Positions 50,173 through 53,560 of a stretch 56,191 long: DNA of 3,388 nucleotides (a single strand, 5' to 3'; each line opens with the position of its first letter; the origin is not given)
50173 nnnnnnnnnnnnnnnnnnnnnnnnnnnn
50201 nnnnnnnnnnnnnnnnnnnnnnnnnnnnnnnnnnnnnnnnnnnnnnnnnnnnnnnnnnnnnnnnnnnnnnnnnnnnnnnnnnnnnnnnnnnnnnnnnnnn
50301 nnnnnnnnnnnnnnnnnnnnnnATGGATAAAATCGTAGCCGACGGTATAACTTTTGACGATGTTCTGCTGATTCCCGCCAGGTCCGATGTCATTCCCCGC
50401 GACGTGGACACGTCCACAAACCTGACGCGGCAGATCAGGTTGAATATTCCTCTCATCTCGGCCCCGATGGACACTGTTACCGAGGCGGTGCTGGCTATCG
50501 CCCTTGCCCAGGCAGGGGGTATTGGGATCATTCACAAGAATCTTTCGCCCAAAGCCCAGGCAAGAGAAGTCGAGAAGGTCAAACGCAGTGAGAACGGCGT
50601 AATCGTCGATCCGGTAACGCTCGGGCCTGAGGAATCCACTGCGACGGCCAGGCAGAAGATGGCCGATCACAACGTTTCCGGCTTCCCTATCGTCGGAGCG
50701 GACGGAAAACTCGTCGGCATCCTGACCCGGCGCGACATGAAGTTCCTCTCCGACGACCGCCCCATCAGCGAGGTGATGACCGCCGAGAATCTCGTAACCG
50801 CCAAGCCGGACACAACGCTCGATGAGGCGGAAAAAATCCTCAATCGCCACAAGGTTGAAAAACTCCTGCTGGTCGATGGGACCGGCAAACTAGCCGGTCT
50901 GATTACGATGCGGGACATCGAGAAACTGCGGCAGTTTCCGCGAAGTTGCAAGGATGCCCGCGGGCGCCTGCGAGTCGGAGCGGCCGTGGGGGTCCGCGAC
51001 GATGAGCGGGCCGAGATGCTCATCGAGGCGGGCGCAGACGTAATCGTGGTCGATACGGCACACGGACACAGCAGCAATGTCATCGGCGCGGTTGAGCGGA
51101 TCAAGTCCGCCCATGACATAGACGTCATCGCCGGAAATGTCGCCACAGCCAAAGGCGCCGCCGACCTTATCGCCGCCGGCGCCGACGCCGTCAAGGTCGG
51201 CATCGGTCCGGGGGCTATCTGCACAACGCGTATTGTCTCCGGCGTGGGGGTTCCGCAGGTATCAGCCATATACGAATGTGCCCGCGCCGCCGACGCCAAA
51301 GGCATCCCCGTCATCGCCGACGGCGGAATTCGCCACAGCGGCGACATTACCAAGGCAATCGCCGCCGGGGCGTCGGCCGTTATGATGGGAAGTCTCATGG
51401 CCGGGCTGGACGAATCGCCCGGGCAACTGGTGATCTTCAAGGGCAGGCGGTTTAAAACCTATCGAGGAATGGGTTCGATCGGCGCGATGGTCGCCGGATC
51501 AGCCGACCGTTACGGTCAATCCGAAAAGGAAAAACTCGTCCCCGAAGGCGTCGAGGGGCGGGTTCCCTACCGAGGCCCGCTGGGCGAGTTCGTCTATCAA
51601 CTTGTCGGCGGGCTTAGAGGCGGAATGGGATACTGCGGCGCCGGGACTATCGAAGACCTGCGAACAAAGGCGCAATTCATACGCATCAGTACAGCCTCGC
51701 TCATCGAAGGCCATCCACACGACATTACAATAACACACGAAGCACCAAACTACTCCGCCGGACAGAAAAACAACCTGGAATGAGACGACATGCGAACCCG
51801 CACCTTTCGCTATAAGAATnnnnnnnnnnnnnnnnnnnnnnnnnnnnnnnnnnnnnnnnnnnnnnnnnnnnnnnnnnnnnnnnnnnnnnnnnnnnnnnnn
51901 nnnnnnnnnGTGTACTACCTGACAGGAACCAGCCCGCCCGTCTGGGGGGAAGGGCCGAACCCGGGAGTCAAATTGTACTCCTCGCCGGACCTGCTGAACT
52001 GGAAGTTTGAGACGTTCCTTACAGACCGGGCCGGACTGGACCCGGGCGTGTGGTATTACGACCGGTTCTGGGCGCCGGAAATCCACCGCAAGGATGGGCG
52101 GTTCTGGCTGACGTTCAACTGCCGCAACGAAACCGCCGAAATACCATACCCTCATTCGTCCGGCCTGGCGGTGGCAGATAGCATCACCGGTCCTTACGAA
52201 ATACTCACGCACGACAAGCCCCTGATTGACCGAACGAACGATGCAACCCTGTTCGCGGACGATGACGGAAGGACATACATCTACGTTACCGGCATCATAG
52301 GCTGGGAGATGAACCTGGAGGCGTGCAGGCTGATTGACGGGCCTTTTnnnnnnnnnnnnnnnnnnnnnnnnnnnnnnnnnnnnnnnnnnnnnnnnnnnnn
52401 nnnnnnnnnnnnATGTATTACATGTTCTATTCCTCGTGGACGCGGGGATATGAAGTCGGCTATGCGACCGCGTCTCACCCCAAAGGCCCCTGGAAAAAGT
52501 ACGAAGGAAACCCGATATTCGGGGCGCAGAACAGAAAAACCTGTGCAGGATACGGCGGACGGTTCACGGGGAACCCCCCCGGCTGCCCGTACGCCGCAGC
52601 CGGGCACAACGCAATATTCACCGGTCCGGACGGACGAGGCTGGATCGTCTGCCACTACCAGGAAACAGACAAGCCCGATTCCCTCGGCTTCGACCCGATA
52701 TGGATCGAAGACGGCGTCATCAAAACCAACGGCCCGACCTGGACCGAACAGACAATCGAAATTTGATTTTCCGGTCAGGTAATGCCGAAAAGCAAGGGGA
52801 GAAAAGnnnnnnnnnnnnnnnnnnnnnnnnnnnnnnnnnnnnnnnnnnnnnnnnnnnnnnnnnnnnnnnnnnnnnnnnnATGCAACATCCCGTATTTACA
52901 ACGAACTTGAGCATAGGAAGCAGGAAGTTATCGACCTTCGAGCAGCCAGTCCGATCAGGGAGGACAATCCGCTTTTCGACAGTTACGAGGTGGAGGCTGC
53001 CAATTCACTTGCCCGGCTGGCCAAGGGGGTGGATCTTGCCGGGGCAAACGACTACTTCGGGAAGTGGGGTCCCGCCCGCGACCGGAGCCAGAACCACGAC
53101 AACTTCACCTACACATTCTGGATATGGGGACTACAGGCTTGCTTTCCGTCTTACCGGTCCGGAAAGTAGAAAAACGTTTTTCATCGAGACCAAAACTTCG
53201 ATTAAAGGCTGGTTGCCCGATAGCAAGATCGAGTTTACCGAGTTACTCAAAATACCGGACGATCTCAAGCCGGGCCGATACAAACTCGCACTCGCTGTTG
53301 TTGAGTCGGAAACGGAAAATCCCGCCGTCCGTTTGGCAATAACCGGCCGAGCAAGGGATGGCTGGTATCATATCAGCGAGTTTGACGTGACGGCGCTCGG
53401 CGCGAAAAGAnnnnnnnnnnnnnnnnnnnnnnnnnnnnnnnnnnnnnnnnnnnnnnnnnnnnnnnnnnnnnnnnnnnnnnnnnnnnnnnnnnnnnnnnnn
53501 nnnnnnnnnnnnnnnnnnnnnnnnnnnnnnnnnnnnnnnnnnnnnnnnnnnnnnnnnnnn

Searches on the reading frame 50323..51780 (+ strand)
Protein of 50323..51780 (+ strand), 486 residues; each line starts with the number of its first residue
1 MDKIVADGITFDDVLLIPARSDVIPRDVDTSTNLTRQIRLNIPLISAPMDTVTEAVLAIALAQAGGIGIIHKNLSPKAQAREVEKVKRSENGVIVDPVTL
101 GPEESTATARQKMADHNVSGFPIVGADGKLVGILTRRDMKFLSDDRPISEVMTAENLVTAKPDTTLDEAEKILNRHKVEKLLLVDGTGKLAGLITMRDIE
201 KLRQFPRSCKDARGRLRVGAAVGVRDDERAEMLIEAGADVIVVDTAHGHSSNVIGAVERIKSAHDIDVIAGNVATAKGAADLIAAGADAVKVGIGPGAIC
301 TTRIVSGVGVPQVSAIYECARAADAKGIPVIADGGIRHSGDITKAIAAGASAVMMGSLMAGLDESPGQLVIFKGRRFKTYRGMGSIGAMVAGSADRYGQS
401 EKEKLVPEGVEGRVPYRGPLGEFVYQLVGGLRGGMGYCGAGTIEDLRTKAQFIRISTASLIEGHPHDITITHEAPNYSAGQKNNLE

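Call 9: search_protein_families(library=pfam, proteins=[window:50323-51780:+], max_evalue=0.01)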
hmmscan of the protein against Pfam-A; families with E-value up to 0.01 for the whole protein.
window:50323-51780:+ (486 aa): 7 families
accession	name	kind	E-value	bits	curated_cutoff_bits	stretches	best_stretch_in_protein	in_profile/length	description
PF00478.31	IMPDH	-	2.7e-160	533.5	25.6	1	8-466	1-345/345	IMP dehydrogenase / GMP reductase domain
PF00571.33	CBS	-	2.9e-24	85.6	24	2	148-199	1-51/57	CBS domain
PF03060.21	NMO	-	8.4e-11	42.3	28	1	320-366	186-232/331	Nitronate monooxygenase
PF00977.27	His_biosynth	-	1.1e-09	38.6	23.6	1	171-359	36-222/228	Histidine biosynthesis protein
PF01070.24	FMN_dh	-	1.2e-06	28.2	24.9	1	256-358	209-304/350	FMN-dependent dehydrogenase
PF00834.25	Ribul_P_3_epim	-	0.0054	16.6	21.1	0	158-246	110-196/198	Ribulose-phosphate 3 epimerase family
PF01180.27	DHO_dh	-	0.0071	16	27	1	325-358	238-271/291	Dihydroorotate dehydrogenase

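Call 17: find_encoding_contigs(protein=window:50323-51780:+, flank=3000, max_places=10)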
Protein window:50323-51780:+ (486 aa): no gene with exactly this product is on record in the collection.

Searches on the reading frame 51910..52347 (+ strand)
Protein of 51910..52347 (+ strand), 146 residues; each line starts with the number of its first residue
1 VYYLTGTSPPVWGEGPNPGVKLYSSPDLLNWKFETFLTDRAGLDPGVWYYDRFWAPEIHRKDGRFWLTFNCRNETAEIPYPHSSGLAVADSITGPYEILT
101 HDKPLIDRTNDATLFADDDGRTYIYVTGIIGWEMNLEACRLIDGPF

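Call 16: find_encoding_contigs(protein=window:51910-52347:+, flank=3000, max_places=10)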
Protein seq(146 aa) (146 aa): 1 contig read that carries it; 1 place shown.
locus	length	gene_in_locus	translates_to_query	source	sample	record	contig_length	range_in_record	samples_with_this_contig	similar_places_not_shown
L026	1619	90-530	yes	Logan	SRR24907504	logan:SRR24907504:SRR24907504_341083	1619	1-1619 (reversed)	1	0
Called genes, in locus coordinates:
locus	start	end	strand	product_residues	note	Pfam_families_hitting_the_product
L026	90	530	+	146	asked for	PF04616:Glyco_hydro_43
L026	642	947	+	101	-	-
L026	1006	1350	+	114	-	-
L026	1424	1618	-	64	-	?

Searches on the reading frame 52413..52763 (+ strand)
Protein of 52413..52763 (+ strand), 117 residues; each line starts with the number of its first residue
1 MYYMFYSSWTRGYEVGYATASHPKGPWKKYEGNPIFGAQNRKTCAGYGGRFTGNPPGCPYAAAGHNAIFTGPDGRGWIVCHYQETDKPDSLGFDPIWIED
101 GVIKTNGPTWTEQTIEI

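Call 37: find_encoding_contigs(protein=window:52413-52763:+, flank=3000, max_places=10)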
Protein seq(117 aa) (117 aa): 1 contig read that carries it; 1 place shown.
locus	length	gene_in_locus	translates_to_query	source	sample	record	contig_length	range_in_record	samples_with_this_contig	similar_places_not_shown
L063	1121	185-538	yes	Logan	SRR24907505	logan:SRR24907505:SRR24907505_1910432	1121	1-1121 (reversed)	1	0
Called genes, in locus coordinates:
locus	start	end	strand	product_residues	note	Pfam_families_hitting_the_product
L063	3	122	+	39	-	?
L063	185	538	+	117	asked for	PF04616:Glyco_hydro_43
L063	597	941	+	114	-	-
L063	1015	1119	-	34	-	?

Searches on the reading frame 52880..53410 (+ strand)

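Call 9: search_protein_families(library=pfam, proteins=[window:52880-53410:+], max_evalue=0.01)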
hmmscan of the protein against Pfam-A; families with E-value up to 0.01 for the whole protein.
window:52880-53410:+ (177 aa): 1 family
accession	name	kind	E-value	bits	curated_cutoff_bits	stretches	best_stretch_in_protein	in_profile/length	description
PF16116.10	DUF4832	-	0.00027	21.2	29.2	1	87-152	144-214/216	Domain of unknown function (DUF4832)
